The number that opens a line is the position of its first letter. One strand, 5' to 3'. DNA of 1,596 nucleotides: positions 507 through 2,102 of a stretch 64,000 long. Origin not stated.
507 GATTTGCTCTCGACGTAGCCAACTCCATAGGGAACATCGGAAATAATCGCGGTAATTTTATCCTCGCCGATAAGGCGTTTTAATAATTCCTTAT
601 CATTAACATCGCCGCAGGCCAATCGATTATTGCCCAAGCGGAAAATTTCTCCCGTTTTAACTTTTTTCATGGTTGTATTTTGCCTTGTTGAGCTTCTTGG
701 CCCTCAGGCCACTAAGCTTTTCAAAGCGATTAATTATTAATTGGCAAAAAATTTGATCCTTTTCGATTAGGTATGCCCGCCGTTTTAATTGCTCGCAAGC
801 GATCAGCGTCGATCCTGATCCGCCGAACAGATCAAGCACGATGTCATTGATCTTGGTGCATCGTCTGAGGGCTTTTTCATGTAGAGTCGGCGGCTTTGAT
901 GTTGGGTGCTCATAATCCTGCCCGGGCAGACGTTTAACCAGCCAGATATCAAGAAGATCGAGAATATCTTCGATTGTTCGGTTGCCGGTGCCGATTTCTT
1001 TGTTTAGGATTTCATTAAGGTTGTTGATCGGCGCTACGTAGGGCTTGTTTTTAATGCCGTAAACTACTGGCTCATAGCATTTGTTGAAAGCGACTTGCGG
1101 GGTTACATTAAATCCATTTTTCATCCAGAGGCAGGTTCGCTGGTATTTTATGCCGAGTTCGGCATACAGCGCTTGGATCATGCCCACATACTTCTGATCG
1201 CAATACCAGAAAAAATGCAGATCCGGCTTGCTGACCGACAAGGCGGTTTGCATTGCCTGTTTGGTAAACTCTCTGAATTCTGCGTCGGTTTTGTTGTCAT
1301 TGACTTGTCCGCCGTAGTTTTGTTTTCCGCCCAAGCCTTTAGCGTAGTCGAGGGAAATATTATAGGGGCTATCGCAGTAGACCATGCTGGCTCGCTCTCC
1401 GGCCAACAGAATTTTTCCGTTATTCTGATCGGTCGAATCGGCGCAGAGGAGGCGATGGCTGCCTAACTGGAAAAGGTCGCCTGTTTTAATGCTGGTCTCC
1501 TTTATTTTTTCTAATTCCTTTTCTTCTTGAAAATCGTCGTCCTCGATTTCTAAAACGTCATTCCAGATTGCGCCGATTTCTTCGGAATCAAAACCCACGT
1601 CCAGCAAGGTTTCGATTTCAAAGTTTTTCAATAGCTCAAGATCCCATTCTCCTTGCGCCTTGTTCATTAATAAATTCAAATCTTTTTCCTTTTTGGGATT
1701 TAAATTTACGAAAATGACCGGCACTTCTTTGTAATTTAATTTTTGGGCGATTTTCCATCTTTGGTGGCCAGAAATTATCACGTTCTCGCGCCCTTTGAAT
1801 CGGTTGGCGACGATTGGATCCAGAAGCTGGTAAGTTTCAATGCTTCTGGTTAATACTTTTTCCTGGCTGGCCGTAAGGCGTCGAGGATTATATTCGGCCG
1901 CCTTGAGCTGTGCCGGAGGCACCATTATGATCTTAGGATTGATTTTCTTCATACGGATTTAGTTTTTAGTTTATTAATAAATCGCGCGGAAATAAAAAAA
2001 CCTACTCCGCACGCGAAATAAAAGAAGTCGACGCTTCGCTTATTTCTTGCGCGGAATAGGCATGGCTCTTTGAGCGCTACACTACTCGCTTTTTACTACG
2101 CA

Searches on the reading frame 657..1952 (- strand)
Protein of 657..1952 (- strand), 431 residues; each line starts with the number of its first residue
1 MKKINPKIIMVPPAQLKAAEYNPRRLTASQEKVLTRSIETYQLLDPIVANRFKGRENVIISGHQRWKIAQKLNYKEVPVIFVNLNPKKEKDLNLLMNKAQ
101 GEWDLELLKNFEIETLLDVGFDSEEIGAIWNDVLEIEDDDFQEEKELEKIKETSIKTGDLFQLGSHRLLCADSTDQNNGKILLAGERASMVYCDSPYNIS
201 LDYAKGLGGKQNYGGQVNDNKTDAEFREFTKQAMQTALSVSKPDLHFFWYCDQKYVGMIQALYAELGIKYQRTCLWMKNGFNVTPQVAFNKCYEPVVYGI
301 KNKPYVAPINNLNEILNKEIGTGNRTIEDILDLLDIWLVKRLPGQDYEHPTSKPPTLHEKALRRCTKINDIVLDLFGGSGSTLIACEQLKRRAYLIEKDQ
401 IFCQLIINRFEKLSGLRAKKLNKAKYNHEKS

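Call 83: search_protein_families(library=pfam, proteins=[window:657-1952:-], max_evalue=0.00001)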
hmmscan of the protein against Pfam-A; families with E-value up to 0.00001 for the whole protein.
window:657-1952:- (431 aa): 2 families
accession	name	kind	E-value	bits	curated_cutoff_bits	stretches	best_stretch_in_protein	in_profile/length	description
PF01555.25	N6_N4_Mtase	-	2.1e-31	110.1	26.7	1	189-406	2-219/221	DNA methylase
PF02195.25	ParB_N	-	1.9e-09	37.9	26.3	1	8-95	3-91/95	ParB N-terminal domain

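Call 97: search_protein_families(library=padloc, proteins=[window:657-1952:-], max_evalue=0.00001)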
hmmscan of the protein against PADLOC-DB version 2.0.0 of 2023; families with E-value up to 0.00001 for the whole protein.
window:657-1952:- (431 aa): 25 families
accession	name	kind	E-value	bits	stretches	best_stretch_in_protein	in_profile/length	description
PDLC03229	MTase_II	-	2.5e-64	215.7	1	7-419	9-409/436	Type II methyltransferase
PDLC03371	MTase_II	-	6.6e-29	99.2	1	187-413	29-255/260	Type II methyltransferase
PDLC03308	MTase_II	-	2.7e-20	70.8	1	55-409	66-393/419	Type II methyltransferase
PDLC03299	MTase_II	-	1.2e-18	65.7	1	160-423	9-270/296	Type II methyltransferase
PDLC03353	MTase_II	-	7e-15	53.3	1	190-411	30-251/260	Type II methyltransferase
PDLC03265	MTase_II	-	2.4e-11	41.7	1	328-413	246-331/333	Type II methyltransferase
PDLC03320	MTase_II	-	3e-11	41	1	323-416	184-280/289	Type II methyltransferase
PDLC03216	MTase_II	-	6.8e-11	39.7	1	348-425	193-270/364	Type II methyltransferase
PDLC03339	MTase_II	-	8.1e-11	39.3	1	335-414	193-275/399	Type II methyltransferase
PDLC03337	MTase_II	-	1.7e-10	38.7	1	331-424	167-260/264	Type II methyltransferase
PDLC03387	MTase_II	-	2.1e-10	38.2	1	265-413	137-279/289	Type II methyltransferase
PDLC03354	MTase_II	-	1.9e-09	35.1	1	333-426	307-394/425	Type II methyltransferase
PDLC03738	oMTase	-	2.1e-09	34.6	1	347-425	202-280/376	orphan methyltransferase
PDLC03228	MTase_II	-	2.4e-09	35.4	1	276-404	84-199/227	Type II methyltransferase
PDLC03279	MTase_II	-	1.2e-08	31.8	1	193-409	383-583/587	Type II methyltransferase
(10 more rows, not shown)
